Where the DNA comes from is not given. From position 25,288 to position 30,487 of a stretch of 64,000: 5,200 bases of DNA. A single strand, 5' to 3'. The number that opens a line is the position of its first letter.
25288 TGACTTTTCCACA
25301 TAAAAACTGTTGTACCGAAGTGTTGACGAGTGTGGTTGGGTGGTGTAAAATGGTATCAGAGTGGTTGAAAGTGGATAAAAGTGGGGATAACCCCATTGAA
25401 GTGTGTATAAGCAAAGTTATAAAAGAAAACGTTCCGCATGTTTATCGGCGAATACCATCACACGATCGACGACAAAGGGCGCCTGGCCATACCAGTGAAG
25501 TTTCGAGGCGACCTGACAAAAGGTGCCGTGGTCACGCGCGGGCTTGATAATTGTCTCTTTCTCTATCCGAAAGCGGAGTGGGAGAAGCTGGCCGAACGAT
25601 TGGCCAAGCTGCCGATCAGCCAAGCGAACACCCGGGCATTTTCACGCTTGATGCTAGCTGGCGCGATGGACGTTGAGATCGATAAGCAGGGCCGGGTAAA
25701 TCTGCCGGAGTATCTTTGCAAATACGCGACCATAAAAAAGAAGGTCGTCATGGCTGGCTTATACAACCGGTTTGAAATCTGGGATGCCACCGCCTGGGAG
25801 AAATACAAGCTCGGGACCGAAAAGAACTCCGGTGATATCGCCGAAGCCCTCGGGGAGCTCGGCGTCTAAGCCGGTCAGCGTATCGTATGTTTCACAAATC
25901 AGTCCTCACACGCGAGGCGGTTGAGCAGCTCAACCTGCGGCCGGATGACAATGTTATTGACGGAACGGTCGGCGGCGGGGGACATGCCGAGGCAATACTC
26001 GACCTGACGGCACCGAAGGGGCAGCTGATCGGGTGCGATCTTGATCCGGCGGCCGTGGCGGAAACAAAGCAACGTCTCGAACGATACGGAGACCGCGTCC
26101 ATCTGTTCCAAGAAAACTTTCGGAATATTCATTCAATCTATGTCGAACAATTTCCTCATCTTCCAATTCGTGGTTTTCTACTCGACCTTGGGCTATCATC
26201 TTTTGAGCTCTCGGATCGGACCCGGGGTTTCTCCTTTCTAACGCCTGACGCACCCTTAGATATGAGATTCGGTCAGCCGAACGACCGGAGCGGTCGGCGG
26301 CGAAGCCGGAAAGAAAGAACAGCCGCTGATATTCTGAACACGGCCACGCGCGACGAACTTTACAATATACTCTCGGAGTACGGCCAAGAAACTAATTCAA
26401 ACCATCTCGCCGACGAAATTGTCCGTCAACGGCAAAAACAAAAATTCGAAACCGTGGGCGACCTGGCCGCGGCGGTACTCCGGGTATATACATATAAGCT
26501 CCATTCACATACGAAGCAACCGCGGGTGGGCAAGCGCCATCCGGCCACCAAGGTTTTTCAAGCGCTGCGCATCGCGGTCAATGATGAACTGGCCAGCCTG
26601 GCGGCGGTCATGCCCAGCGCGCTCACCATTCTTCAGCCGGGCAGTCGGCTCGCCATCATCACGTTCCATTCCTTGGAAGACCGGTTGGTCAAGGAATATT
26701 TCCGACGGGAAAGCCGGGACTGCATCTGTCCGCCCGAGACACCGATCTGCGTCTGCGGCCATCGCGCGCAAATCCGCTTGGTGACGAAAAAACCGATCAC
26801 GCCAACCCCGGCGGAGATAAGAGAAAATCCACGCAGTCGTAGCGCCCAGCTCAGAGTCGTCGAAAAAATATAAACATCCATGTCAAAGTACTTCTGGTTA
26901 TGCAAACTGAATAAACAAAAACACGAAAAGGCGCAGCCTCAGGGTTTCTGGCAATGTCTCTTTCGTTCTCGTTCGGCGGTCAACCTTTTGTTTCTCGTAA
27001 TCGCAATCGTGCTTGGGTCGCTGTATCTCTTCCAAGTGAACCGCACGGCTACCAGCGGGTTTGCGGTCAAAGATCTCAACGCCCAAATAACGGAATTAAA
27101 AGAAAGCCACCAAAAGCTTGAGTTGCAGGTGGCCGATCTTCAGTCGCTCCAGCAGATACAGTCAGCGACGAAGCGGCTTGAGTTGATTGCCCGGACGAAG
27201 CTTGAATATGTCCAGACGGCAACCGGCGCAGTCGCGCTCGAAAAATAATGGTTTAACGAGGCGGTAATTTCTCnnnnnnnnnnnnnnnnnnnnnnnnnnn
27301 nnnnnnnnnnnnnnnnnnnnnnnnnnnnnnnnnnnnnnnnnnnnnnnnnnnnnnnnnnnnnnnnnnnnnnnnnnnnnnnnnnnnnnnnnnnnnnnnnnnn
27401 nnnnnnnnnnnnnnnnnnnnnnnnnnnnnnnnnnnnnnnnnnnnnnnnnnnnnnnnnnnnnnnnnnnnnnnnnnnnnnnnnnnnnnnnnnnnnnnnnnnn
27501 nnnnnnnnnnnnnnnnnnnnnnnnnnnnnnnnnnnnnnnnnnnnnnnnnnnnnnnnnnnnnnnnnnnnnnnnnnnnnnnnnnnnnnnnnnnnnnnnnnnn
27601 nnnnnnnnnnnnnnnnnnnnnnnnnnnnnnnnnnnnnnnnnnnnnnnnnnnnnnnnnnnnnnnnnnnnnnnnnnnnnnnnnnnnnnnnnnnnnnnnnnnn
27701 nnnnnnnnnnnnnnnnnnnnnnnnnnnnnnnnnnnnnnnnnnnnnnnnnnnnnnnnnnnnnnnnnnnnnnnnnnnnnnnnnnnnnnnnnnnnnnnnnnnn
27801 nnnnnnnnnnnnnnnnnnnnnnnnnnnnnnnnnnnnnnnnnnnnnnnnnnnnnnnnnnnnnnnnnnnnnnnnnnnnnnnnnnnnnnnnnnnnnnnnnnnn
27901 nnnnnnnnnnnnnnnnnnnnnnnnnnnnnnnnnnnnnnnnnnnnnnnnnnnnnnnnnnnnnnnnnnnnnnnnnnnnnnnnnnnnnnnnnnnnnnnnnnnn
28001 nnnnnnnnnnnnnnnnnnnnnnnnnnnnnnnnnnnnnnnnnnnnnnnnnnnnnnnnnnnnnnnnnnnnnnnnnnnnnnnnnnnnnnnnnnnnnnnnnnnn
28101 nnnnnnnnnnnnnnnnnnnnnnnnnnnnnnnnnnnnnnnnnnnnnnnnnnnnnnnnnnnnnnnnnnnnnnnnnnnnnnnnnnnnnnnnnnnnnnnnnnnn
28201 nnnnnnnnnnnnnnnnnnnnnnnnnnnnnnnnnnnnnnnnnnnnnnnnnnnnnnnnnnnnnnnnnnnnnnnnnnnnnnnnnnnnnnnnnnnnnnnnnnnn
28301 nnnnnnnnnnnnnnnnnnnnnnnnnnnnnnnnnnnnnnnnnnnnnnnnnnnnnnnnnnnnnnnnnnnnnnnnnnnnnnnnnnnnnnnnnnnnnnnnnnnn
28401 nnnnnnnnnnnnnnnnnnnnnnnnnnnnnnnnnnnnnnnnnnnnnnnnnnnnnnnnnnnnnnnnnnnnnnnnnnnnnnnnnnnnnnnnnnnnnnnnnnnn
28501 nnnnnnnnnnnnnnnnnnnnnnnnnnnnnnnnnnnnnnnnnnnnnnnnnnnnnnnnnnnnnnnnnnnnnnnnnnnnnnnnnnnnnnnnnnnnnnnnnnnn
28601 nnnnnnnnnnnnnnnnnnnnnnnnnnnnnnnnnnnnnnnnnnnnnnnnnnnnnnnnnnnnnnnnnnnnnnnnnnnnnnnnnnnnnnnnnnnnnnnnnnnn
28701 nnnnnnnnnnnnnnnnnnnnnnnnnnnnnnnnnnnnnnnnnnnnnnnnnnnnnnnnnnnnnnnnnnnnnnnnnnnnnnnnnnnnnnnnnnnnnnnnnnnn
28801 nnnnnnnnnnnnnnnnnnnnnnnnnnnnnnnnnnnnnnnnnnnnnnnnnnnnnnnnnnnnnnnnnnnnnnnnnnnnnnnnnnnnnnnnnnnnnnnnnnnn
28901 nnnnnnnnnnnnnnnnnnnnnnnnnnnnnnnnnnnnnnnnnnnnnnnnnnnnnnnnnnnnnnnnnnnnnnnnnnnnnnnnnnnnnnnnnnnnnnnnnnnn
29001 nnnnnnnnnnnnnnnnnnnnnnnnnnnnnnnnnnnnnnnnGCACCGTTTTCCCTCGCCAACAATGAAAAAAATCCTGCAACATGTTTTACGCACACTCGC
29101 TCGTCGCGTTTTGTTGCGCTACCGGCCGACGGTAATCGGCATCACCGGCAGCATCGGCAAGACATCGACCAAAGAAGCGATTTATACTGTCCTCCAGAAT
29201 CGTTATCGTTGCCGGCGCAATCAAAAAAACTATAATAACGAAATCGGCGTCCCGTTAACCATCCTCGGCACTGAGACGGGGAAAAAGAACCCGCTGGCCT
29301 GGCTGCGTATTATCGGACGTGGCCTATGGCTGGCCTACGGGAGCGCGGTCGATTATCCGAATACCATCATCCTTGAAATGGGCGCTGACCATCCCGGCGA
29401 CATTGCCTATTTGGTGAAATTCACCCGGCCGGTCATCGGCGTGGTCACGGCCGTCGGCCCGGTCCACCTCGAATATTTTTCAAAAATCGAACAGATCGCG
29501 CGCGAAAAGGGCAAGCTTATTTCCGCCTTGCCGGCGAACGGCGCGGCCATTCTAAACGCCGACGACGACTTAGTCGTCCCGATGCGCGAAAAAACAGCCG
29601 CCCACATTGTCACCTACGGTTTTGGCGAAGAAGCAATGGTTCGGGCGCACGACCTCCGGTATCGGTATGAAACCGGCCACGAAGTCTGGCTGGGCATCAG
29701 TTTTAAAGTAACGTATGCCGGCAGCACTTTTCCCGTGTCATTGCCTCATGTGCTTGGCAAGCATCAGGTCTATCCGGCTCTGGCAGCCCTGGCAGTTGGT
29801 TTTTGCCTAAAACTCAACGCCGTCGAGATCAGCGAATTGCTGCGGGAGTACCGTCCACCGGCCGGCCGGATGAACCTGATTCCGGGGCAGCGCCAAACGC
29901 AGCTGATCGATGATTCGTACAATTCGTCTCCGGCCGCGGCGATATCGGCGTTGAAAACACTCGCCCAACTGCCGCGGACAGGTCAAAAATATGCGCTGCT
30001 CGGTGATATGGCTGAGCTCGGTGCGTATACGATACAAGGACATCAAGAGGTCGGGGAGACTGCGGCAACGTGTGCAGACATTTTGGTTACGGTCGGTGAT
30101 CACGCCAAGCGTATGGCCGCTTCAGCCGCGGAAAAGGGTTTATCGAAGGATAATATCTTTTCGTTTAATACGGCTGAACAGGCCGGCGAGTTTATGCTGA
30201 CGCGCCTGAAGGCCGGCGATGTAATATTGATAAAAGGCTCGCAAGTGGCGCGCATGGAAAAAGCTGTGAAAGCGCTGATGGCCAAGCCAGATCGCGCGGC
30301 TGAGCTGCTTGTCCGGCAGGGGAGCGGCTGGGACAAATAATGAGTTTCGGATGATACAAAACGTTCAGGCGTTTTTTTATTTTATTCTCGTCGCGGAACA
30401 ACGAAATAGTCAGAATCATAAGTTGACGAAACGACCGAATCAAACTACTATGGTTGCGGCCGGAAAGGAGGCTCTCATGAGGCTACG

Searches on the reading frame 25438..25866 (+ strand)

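Call 30: search_protein_families(library=pfam, proteins=[window:25438-25866:+], max_evalue=0.001)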
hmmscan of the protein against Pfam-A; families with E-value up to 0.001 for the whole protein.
window:25438-25866:+ (143 aa): 1 family
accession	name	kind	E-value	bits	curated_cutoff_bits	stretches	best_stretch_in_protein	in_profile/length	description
PF02381.23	MraZ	-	1.4e-39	134.4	23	2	1-70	1-71/72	MraZ protein, putative antitoxin-like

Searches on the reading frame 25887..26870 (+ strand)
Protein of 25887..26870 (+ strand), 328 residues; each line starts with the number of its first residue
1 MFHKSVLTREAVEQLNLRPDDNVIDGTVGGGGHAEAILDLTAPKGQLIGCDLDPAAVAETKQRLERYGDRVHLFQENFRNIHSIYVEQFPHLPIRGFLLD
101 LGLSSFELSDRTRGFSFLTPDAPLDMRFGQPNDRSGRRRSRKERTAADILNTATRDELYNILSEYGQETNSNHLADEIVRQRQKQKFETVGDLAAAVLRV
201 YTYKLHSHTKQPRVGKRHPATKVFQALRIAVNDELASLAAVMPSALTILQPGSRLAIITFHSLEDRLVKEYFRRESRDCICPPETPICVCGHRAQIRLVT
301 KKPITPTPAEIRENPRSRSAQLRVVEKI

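Call 30: search_protein_families(library=pfam, proteins=[window:25887-26870:+], max_evalue=0.001)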
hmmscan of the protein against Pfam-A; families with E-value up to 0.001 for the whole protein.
window:25887-26870:+ (328 aa): 2 families
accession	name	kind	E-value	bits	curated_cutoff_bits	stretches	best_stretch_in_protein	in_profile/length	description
PF01795.25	Methyltransf_5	-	2.4e-99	333.1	27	1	2-328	3-309/309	MraW methylase family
PF13649.12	Methyltransf_25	-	0.00023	22.2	27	1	23-82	1-59/97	Methyltransferase domain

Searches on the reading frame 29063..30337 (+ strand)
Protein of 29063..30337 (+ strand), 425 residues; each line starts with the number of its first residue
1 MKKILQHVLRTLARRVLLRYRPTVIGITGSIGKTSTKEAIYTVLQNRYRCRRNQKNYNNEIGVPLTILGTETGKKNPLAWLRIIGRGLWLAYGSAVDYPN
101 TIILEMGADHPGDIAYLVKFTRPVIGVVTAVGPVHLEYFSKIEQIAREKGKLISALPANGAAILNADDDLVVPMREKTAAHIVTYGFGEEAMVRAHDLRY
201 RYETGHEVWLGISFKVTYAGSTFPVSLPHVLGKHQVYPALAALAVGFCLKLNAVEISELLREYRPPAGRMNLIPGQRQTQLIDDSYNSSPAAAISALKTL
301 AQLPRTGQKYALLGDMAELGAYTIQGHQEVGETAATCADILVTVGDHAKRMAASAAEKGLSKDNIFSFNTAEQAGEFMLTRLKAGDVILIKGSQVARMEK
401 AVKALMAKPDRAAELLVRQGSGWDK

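Call 10: search_protein_families(library=pfam, proteins=[window:29063-30337:+], max_evalue=0.01)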
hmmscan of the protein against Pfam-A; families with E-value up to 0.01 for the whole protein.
window:29063-30337:+ (425 aa): 2 families
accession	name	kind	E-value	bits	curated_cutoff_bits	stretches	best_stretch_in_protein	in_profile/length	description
PF08245.18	Mur_ligase_M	-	1.6e-32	113.5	24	2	100-245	58-199/200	Mur ligase middle domain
PF02875.26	Mur_ligase_C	-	3.2e-21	76.9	28.4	1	268-393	1-126/127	Mur ligase, glutamate ligase domain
